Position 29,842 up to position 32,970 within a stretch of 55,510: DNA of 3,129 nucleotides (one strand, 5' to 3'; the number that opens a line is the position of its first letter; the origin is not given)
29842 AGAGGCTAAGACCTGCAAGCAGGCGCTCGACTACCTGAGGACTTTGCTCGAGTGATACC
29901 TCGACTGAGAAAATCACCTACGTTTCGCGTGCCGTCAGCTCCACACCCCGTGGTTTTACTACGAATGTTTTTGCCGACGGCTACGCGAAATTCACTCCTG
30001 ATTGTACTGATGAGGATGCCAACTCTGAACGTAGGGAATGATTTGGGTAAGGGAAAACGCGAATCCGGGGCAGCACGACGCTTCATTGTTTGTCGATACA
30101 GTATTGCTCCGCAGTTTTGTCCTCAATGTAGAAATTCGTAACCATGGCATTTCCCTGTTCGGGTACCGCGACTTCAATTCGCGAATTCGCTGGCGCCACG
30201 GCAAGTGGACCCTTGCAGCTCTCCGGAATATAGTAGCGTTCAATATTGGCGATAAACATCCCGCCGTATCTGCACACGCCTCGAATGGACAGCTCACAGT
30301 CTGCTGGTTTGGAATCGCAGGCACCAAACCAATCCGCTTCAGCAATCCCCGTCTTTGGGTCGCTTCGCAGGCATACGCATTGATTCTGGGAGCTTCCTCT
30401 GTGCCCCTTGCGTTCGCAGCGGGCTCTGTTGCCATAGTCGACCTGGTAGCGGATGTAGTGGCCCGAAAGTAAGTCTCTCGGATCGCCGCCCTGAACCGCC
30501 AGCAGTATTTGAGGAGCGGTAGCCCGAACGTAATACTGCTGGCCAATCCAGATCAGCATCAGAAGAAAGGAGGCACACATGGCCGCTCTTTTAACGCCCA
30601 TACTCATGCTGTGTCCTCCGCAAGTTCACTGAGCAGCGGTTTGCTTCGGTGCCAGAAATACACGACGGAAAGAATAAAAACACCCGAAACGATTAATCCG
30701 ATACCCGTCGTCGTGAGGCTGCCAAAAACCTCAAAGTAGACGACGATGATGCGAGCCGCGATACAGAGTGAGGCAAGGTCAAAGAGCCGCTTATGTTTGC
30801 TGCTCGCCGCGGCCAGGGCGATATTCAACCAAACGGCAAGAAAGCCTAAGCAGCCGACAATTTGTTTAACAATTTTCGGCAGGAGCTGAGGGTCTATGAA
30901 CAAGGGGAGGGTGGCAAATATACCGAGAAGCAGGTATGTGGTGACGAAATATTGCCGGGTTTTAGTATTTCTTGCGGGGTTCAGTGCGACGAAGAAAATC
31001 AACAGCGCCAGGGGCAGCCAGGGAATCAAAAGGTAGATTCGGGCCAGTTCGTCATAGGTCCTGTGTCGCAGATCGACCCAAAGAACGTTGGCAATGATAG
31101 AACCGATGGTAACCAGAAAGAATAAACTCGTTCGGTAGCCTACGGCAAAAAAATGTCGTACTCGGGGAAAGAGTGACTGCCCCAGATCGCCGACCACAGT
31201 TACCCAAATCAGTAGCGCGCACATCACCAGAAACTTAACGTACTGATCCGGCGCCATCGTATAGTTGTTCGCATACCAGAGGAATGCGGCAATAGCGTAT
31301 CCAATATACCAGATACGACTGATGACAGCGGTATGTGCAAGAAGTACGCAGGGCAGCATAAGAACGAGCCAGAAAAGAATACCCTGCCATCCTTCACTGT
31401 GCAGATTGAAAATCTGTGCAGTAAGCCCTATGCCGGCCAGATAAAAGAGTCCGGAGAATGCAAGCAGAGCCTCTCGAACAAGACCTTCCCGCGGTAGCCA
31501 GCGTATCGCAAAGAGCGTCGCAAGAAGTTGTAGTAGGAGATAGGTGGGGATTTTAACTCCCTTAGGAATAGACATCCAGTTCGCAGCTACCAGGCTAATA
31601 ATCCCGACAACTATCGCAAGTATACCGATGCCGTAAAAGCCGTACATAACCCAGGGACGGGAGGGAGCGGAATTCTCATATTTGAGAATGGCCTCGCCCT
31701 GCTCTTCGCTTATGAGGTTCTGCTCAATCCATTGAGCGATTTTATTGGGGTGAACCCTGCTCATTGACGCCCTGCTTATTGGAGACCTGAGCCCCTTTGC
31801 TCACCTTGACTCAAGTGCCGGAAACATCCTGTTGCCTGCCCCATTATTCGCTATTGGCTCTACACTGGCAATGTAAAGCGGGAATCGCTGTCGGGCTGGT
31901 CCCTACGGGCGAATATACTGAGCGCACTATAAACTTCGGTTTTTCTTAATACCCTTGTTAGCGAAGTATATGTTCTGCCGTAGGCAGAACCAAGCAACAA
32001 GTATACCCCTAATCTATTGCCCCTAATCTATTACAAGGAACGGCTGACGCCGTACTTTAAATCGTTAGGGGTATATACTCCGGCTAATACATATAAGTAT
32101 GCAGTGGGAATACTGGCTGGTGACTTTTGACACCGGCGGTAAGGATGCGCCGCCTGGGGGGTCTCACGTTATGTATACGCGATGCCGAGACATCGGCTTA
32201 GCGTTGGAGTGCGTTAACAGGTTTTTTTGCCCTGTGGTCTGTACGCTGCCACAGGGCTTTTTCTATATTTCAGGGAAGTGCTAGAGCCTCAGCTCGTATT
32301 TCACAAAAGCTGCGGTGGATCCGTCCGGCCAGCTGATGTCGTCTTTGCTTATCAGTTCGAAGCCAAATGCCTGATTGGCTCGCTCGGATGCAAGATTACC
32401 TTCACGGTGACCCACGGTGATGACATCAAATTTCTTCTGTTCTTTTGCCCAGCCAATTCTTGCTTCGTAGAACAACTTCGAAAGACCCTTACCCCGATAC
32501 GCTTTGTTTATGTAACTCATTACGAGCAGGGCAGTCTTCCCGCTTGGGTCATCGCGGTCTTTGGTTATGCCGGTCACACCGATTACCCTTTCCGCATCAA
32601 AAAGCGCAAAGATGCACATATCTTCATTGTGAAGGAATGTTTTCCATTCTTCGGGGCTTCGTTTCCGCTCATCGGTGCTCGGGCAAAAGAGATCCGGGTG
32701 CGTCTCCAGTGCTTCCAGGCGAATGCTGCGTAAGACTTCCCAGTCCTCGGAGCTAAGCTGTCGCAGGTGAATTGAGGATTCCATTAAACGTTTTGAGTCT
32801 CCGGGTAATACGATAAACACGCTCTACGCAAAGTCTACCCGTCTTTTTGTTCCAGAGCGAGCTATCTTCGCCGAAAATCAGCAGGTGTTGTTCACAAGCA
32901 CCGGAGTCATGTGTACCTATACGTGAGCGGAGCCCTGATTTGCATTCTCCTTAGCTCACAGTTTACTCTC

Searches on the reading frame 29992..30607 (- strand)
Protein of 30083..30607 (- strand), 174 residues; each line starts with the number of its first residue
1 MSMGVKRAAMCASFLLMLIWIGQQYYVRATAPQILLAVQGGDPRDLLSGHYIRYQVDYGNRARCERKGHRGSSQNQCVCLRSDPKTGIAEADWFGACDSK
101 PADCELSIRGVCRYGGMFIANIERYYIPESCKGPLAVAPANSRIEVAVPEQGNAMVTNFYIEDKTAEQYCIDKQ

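Call 78: search_protein_families(library=pfam, proteins=[window:30083-30607:-, window:29992-30546:-], max_evalue=0.001)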
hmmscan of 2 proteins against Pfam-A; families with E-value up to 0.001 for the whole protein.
window:30083-30607:- (174 aa): 1 family
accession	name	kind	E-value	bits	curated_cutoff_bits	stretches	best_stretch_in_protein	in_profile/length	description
PF14345.11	GDYXXLXY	-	5.3e-16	59.2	27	1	15-157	3-151/153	GDYXXLXY protein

window:29992-30546:- (184 aa): 0 families

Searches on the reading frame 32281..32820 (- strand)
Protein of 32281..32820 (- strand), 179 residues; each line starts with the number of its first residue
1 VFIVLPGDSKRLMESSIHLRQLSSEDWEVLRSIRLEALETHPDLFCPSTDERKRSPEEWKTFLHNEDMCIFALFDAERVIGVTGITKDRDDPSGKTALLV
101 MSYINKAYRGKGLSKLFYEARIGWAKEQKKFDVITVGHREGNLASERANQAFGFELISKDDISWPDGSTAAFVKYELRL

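Call 78: search_protein_families(library=pfam, proteins=[window:32281-32820:-], max_evalue=0.001)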
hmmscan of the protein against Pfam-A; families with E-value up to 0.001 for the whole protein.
window:32281-32820:- (179 aa): 3 families
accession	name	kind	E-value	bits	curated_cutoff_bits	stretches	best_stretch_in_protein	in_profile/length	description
PF00583.31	Acetyltransf_1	-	2.3e-10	41.2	20.7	1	47-154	13-116/116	Acetyltransferase (GNAT) family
PF13302.13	Acetyltransf_3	-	4.6e-09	37.5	25.4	1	18-155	3-138/138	Acetyltransferase (GNAT) domain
PF13673.13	Acetyltransf_10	-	6.7e-06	26.6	23.6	1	55-138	18-94/128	Acetyltransferase (GNAT) domain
